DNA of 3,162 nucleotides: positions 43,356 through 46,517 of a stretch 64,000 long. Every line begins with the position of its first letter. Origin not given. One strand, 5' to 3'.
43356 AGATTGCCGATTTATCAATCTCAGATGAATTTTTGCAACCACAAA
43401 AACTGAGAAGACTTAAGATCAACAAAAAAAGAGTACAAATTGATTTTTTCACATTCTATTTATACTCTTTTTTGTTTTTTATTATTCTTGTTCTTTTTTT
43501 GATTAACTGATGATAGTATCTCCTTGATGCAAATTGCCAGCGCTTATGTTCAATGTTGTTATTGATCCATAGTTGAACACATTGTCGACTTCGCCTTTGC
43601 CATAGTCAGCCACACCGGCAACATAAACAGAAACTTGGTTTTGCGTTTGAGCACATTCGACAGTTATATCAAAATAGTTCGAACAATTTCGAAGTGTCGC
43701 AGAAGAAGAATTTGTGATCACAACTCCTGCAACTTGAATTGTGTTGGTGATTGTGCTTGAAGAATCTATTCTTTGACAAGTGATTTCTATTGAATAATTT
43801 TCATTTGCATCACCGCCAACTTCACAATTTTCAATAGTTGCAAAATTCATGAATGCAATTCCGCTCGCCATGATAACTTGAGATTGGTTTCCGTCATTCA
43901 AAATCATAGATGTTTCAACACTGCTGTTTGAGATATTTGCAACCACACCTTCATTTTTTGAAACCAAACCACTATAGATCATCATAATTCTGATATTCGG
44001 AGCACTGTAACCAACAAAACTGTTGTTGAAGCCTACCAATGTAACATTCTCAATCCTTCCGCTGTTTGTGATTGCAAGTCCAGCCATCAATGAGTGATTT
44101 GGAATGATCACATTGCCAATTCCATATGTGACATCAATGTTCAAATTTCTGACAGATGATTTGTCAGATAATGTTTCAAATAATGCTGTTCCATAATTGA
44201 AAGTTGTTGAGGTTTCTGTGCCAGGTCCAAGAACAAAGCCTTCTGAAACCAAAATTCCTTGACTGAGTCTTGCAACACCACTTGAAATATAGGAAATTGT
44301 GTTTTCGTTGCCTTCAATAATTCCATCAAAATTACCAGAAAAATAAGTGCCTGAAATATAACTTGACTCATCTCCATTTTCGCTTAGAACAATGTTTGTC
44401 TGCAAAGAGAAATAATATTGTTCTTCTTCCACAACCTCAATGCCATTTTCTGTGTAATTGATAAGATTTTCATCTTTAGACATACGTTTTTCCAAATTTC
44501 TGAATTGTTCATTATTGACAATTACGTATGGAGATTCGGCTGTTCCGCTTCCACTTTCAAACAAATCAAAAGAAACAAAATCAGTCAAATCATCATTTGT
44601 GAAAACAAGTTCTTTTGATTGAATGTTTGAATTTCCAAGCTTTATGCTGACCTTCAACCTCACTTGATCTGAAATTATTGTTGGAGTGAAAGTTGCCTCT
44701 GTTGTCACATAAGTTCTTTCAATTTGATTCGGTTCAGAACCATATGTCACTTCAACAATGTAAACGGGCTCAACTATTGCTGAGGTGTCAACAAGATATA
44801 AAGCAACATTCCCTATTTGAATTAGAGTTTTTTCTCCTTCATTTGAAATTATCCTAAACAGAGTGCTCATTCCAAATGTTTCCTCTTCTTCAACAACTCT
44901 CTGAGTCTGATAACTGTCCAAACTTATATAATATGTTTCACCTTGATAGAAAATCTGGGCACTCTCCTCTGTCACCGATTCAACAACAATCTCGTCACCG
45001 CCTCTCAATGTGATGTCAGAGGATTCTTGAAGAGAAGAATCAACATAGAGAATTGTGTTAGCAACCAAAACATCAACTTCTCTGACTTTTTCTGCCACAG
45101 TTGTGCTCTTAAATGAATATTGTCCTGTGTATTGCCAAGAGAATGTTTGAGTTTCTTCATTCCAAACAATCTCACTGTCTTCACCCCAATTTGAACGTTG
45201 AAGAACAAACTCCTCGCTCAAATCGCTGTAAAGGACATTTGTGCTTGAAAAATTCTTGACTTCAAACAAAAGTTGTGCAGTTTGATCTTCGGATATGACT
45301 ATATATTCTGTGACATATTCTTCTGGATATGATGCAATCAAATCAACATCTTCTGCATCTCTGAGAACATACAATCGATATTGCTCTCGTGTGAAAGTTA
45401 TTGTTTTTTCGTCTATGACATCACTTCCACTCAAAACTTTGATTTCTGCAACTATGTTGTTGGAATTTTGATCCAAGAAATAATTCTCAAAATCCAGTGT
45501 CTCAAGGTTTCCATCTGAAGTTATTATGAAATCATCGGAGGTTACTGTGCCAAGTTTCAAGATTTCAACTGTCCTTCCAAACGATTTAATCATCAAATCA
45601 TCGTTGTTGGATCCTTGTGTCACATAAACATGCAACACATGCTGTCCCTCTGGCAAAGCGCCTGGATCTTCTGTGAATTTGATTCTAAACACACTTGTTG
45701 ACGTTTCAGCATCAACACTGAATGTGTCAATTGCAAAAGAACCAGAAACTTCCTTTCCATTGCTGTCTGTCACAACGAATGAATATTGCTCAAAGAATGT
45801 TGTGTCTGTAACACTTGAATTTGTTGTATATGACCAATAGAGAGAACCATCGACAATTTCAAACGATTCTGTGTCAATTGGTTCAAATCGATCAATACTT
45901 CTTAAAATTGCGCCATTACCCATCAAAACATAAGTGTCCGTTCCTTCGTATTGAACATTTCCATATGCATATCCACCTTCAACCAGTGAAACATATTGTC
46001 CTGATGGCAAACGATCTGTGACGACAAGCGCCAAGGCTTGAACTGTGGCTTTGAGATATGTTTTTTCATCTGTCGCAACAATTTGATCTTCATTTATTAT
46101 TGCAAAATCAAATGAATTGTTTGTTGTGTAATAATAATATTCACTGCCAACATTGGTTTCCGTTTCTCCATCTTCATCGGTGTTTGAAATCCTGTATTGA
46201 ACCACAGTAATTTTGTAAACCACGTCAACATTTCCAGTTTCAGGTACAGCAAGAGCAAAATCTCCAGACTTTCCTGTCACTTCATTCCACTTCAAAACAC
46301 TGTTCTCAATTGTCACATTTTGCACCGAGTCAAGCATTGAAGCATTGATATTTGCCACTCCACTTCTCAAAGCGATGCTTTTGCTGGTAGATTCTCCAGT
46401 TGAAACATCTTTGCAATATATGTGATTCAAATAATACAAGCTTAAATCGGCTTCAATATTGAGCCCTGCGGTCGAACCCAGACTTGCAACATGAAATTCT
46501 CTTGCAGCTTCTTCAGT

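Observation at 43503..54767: Second giant ORF: 3,754-aa lipoprotein with FN3-like stalk and C-terminal beta-helix head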

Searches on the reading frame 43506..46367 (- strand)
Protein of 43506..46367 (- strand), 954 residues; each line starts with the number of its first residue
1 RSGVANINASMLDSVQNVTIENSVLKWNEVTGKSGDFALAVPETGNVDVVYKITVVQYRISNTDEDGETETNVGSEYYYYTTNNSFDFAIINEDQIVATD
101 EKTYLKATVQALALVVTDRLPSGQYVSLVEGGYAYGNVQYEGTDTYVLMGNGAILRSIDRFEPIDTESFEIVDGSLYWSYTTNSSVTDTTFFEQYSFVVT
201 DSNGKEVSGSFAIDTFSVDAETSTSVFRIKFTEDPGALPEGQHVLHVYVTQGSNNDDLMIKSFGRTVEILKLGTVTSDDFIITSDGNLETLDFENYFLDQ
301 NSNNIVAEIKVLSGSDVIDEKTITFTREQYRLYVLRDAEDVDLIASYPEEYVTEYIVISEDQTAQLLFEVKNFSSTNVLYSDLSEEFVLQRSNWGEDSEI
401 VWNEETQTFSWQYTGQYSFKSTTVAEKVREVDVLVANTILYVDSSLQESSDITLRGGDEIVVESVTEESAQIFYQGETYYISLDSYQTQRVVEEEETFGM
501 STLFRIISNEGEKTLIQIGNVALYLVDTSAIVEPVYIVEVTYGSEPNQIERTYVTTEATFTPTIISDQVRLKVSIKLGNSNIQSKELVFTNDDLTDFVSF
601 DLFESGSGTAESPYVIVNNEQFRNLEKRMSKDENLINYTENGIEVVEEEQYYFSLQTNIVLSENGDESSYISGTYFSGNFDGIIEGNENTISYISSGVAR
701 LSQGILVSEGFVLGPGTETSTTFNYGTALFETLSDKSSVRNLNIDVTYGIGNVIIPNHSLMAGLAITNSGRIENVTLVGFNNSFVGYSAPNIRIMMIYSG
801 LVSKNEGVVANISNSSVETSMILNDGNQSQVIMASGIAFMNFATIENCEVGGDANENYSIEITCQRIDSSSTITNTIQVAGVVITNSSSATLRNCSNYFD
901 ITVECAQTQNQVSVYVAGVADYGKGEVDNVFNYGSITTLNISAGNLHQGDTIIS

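Call 29: search_protein_representatives(protein=window:43506-46367:-)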
Query: 954 residues. Proteins with E-value up to 0.001 (for the whole library): 52; up to 1e-10: 45; up to 1e-30: 42. The best 52 are listed.
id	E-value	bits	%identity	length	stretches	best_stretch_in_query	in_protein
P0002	0.0e+00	1503.0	73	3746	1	2-953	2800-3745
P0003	4.7e-196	670.0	42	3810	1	1-952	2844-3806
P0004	5.8e-196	669.7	43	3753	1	1-950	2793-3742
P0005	5.4e-195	666.5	42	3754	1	6-953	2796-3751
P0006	7.4e-178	609.8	41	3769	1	3-951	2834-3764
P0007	7.2e-173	593.3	42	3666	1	1-952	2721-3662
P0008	3.5e-171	587.7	44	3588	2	490-952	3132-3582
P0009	1.7e-163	562.3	41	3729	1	1-942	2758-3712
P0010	8.4e-162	556.7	46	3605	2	2-428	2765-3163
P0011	1.5e-160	552.5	41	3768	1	1-951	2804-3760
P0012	2.7e-160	551.7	40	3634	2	5-941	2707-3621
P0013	2.3e-156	538.7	41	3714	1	7-950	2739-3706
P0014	2.4e-151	522.1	40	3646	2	2-428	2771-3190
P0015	4.3e-151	521.2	38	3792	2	447-942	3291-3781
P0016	5.2e-150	517.7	37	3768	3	439-947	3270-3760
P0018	1.2e-145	503.2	38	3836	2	1-932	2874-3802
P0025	1.9e-114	400.1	38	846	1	118-943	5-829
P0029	4.1e-101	355.9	35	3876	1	6-925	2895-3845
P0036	1.3e-64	235.1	36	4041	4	533-770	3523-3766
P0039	3.6e-55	203.9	37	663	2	532-920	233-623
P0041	1.4e-53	198.7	31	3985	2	487-919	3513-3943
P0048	2.2e-08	49.1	27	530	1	535-937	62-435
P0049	9.3e-07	43.7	34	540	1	599-947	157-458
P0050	8.4e-06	40.6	27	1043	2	466-939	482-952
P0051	1.9e-05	39.4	30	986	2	550-920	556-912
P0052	6.4e-05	37.7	28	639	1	560-924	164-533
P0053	6.9e-05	37.6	34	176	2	536-631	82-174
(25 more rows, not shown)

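Call 35: list_cluster_members(proteins=[P0002, P0003, P0004, P0007, P0012, P0018, P0029, P0036, P0041, P0050])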
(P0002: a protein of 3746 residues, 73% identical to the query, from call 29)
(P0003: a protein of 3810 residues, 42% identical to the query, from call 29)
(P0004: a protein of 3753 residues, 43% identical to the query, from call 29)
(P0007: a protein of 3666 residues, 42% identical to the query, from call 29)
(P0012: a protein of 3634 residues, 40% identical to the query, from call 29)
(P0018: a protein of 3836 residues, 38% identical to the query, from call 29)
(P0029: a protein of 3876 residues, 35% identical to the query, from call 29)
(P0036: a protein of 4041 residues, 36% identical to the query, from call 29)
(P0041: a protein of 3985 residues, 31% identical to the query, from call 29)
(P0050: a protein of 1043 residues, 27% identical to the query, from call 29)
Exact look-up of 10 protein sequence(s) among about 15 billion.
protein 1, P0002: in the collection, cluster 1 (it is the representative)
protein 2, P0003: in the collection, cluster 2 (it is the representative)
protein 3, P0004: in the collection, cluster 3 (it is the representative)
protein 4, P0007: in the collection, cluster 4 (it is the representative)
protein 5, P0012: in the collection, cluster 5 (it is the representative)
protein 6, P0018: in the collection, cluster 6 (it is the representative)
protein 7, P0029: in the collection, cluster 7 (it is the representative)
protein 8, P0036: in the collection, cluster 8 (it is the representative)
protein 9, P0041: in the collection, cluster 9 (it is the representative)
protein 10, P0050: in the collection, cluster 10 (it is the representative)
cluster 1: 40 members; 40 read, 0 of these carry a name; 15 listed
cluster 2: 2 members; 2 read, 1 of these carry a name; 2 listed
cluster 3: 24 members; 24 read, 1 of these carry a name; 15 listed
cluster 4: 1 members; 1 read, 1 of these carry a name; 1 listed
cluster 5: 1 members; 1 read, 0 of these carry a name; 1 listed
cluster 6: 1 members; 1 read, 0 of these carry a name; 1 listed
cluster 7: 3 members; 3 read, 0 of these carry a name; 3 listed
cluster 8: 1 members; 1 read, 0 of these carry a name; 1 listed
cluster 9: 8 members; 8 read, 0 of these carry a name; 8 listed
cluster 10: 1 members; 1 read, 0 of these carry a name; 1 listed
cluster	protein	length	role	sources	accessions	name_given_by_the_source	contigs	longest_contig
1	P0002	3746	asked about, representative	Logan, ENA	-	-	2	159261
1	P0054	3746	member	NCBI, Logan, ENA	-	-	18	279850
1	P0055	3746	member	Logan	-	-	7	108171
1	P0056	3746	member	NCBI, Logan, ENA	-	-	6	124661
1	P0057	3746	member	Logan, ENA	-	-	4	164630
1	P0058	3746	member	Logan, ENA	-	-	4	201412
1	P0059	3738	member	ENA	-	-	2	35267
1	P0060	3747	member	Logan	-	-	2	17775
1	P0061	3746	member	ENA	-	-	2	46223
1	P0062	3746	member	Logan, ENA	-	-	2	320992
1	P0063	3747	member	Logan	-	-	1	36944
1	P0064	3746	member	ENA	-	-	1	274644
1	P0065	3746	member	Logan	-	-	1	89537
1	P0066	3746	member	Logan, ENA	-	-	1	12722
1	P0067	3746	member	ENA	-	-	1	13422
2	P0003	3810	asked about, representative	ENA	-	-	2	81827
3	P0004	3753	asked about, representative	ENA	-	-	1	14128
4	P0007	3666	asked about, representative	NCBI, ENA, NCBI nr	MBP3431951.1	MAG: hypothetical protein J6K39_03770 [Clostridia bacterium] | hypothetical protein [Clostridia bacterium]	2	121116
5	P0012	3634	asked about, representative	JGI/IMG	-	-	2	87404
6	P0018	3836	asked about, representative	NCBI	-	-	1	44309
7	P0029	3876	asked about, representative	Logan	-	-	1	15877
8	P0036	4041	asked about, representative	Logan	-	-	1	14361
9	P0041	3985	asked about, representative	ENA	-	-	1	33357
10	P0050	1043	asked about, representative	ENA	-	-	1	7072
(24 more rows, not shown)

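Call 45: predict_structure(alignment_id=A3)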
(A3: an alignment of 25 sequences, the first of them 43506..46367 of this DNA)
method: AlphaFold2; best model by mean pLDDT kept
length: 954 residues; sequences in the alignment: 25
mean_pLDDT: 91.0   pTM: 0.70
mean pLDDT of the five models: 91.0, 90.6, 90.2, 89.9, 89.8
residues with pLDDT >= 90: 674; 70-90: 256; 50-70: 21; < 50: 3
segments of 3 or more residues with pLDDT < 50: 1-3
pLDDT, mean of each block of 10 residues (from residue 1): 62 92 93 87 89 93 69 91 93 85 92 93 91 92 89 92 91 91 86 93 91 86 88 92 94 89 93 91 83 91 93 89 94 90 87 91 91 88 89 87 95 90 92 92 92 91 91 92 91 90 89 90 92 93 91 94 95 88 90 91 96 97 95 93 90 98 90 95 98 96 94 89 97 97 96 91 98 97 90 92 96 97 90 96 97 86 78 84 96 96 82 91 93 93 89 84
secondary structure, 60 per line:
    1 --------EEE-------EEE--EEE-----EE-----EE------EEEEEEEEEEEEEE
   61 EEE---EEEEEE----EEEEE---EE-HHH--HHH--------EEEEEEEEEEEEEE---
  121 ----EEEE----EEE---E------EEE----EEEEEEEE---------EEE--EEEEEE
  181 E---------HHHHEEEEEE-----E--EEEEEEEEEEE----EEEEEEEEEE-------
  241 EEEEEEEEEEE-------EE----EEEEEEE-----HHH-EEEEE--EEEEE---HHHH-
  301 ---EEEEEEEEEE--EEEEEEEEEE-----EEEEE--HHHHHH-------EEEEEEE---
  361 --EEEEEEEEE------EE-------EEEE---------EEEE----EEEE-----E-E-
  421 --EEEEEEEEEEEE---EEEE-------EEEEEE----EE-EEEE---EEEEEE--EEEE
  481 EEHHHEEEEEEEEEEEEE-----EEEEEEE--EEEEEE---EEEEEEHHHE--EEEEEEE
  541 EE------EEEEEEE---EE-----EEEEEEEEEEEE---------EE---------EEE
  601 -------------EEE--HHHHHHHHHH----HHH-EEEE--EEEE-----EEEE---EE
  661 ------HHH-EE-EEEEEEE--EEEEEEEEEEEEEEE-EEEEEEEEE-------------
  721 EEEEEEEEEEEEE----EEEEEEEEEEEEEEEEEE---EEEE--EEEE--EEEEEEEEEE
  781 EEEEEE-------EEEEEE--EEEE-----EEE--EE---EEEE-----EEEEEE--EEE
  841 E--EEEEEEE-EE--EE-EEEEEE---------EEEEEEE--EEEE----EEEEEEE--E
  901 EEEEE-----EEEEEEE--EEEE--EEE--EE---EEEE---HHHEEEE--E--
elements in order (helices of 4 or more, strands of 3 or more residues): E9-11 E19-21 E24-26 E47-63 E67-72 E77-81 E104-117 E125-128 E133-135 E146-148 E153-160 E170-172 E175-181 H191-194 E195-200 E209-219 E224-233 E241-251 E265-271 E281-285 E288-292 H296-299 E304-313 E316-325 E331-335 H338-343 E351-357 E363-371 E387-390 E400-403 E408-411 E423-434 E438-441 E449-454 E462-465 E469-474 E477-482 E486-498 E504-510 E513-518 E522-527 E534-542 E549-555 E566-577 E598-600 E614-616 H619-628 E637-640 E643-646 E652-655 E674-680 E683-697 E699-707 E721-733 E738-755 E759-762 E765-768 E771-786 E794-799 E802-805 E811-813 E821-824 E830-835 E838-841 E844-850 E859-864 E874-880 E883-886 E891-897 E900-905 E911-917 E920-923 E926-928 E936-939 E946-949

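Call 47: fold_search(model_id=the predicted structure, library=pdb)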
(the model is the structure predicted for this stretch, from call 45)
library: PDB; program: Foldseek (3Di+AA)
matches with E <= 10: 1582; with E <= 0.001: 50
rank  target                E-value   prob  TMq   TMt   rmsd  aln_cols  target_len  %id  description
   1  8ave_B                1.2e-06  1.00  0.10  0.16  32.4       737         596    8  Human leptin in complex with the human LEP-R ectodomain fused to a C-terminal trimeric isoleucine GCN4 zipper (2:2 mod (released 2023-04-05)
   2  8v2b_B                2.2e-06  0.99  0.11  0.15  25.5       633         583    8  Cryo-EM structure of mouse type II OSM receptor complex: model for full extracellular assembly (released 2024-11-20)
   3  8x80_A                5.6e-06  0.98  0.10  0.12  34.1       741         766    9  Structure of leptin-LepR trimer with a small gap (released 2024-08-07)
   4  8qy6_A                7.5e-06  0.99  0.12  0.16  24.8       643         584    8  Structure of interleukin 6 (gp130 P496L mutant). (released 2024-02-21)
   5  8qy5_A                9.0e-06  0.99  0.12  0.16  24.7       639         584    9  Structure of interleukin 6. (released 2024-02-21)
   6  8odz_C                1.1e-05  1.00  0.13  0.21  26.3       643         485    8  Cryo-EM structure of a pre-dimerized murine IL-12 complete extracellular signaling complex (Class 1). (released 2024-02-07)
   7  8oe0_D                1.4e-05  0.98  0.12  0.17  23.7       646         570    7  Cryo-EM structure of a pre-dimerized murine IL-12 complete extracellular signaling complex (Class 2). (released 2024-02-07)
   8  8v29_B                1.7e-05  0.98  0.12  0.16  25.1       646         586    8  Cryo-EM structure of human type I OSM receptor complex: model for full extracellular assembly (released 2024-11-20)
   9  2gys_A                2.5e-05  0.97  0.08  0.17  32.8       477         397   10  2.7 A structure of the extracellular domains of the human beta common receptor involved in IL-3, IL-5, and GM-CSF sign (released 2006-06-20)
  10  8dh9_A                2.6e-05  0.98  0.11  0.19  29.1       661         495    9  Leptin-bound leptin receptor complex-D3-D7 (released 2023-04-19)
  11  8avd_B                3.5e-05  0.99  0.12  0.22  21.7       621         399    8  Cryo-EM structure for a 3:3 complex between mouse leptin and the mouse LEP-R ectodomain (local refinement) (released 2023-04-05)
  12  2gys_B                3.6e-05  0.95  0.08  0.17  33.8       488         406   10  2.7 A structure of the extracellular domains of the human beta common receptor involved in IL-3, IL-5, and GM-CSF sign (released 2006-06-20)
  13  8v2b_C                3.8e-05  0.77  0.09  0.12  39.0       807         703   11  Cryo-EM structure of mouse type II OSM receptor complex: model for full extracellular assembly (released 2024-11-20)
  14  8qy4_C                5.1e-05  0.94  0.11  0.15  24.9       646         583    8  Structure of interleukin 11 (gp130 P496L mutant). (released 2024-02-21)
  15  5u8r_A                7.3e-05  0.95  0.09  0.10  23.0       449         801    9  Structure of the ectodomain of the human Type 1 insulin-like growth factor receptor (released 2018-02-28)
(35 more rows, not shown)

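Call 66: search_protein_families(library=pfam, max_evalue=0.01, proteins=[P0048, P0049, P0050, P0051, P0052, P0053, P0039, P0025])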
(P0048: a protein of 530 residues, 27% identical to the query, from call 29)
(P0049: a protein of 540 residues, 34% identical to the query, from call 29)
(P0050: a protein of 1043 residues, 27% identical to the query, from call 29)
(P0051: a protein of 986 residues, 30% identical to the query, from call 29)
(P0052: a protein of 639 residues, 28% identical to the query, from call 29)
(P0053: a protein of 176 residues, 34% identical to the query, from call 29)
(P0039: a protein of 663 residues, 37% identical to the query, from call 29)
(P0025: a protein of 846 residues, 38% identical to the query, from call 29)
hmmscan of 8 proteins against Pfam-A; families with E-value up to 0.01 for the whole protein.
P0048 (530 aa): 0 families

P0049 (540 aa): 0 families

P0050 (1043 aa): 1 family
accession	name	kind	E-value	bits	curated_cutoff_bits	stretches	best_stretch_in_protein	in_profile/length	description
PF01381.28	HTH_3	-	0.00036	20.9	23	1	2-41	16-55/55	Helix-turn-helix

P0051 (986 aa): 1 family
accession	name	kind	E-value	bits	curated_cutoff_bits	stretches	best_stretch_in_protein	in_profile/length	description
PF13540.12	RCC1_2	-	0.0048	17.1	22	0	963-981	3-21/30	Regulator of chromosome condensation (RCC1) repeat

P0052 (639 aa): 1 family
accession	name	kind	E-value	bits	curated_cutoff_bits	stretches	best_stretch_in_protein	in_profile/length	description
PF07581.17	Glug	-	3.6e-05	24.3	20.5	1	486-510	3-27/28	The GLUG motif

P0053 (176 aa): 0 families

P0039 (663 aa): 0 families

P0025 (846 aa): 0 families

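Call 71: fold_search(model_id=the predicted structure, library=viral)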
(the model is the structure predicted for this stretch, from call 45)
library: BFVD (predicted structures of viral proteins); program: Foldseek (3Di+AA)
matches with E <= 10: 681; with E <= 0.001: 21
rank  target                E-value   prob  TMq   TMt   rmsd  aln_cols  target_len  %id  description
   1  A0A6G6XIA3            2.7e-07  0.44  0.06  0.05  36.3      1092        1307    9  (no name in the UniProt tables at hand)
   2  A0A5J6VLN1            7.7e-07  1.00  0.23  0.40  12.9       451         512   15  Uncharacterized protein [Megaviridae environmental sample]
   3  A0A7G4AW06            3.3e-06  0.99  0.09  0.08  22.0       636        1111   10  Minor tail protein [Streptomyces phage Coruscant]
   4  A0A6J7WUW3            4.1e-06  0.96  0.10  0.10  29.5       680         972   10  Fibronectin type-III domain-containing protein [uncultured Caudovirales phage]
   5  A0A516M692            1.1e-05  0.54  0.08  0.09  28.9      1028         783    8  (no name in the UniProt tables at hand)
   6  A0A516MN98            1.2e-05  0.38  0.07  0.08  36.2       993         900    9  (no name in the UniProt tables at hand)
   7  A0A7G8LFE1            1.6e-05  0.99  0.13  0.11  27.2       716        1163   10  (no name in the UniProt tables at hand)
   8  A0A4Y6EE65            1.9e-05  0.94  0.10  0.15  36.2       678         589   10  Minor tail protein [Microbacterium phage TinyTimothy]
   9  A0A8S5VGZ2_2          5.3e-05  0.72  0.09  0.07  30.0       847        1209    7  Uncharacterized protein [Myoviridae sp. ctkfK18]
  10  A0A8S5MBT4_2          6.4e-05  0.33  0.09  0.09  45.2      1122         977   10  Tail protein [Siphoviridae sp. ctG7D9]
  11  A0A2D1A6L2            8.1e-05  0.77  0.09  0.07  37.6       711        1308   11  Minor tail protein [Rhodococcus phage Trina]
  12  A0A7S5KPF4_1          9.8e-05  0.82  0.09  0.08  35.6       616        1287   11  Host specificity protein J [Bacteriophage DSS3_VP1]
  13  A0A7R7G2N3            1.6e-04  0.92  0.09  0.13  20.4       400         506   12  (no name in the UniProt tables at hand)
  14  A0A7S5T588            2.3e-04  0.11  0.07  0.05  40.7      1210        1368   10  (no name in the UniProt tables at hand)
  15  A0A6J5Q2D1            2.5e-04  0.20  0.08  0.07  36.0      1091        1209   11  Uncharacterized protein [uncultured Caudovirales phage]
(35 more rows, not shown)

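Call 88: find_encoding_contigs(protein=P0041, flank=6000, max_places=2)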
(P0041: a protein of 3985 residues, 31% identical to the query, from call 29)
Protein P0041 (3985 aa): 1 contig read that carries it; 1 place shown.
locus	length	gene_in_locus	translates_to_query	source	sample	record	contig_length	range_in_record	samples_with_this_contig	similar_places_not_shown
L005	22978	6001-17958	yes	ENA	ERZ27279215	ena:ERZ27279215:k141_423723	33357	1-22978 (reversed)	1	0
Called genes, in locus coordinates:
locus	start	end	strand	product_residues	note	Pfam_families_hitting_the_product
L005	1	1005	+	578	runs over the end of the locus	PF00664:ABC_membrane, PF00005:ABC_tran, PF02463:SMC_N (weak)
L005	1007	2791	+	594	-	PF00664:ABC_membrane, PF02463:SMC_N (faint), PF00005:ABC_tran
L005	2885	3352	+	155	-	-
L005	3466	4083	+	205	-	PF02674:Colicin_V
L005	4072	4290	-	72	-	-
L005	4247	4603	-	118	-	PF09578:Spore_YabQ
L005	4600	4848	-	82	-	PF07873:YabP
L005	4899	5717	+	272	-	PF00849:PseudoU_synth_2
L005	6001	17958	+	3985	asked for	-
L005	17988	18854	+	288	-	-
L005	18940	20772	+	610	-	PF00009:GTP_EFTU, PF01926:MMR_HSR1 (weak), PF22042:EF-G_D2, PF03144:GTP_EFTU_D2, PF00679:EFG_C, PF21018:BipA_C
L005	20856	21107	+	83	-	-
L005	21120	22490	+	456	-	PF00772:DnaB, PF03796:DnaB_C, PF06745:ATPase (weak), PF13481:AAA_25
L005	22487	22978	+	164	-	?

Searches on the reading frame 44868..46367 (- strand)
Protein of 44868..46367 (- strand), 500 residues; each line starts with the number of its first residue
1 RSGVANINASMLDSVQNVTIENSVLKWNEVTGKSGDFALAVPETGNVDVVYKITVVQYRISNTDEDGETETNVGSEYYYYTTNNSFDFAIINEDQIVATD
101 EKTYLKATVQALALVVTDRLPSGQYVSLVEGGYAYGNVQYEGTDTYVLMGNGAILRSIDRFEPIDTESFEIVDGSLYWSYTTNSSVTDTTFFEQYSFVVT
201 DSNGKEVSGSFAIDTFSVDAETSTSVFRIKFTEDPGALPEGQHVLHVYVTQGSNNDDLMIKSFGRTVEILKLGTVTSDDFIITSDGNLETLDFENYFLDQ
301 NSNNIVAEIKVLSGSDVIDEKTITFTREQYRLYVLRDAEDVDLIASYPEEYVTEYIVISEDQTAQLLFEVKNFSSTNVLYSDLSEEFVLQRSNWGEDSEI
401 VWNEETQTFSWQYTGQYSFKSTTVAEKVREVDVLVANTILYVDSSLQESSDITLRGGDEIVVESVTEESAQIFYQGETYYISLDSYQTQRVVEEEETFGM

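Call 4: search_protein_families(library=pfam, max_evalue=1, proteins=[window:44868-46367:-])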
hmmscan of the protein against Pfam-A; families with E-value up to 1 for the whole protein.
window:44868-46367:- (500 aa): 2 families
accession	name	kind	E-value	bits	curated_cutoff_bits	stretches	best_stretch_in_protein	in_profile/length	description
PF17786.7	Mannosidase_ig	-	0.073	14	23.4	1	200-252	24-75/91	Mannosidase Ig/CBM-like domain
PF22963.3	Ig_NUP210_3rd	-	0.26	12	27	0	53-113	16-74/105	NUP210 Ig-like domain 3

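Call 87: search_protein_families(library=ncbifam, max_evalue=0.1, proteins=[window:44868-46367:-])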
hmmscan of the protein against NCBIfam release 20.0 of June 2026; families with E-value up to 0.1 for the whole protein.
window:44868-46367:- (500 aa): 0 families
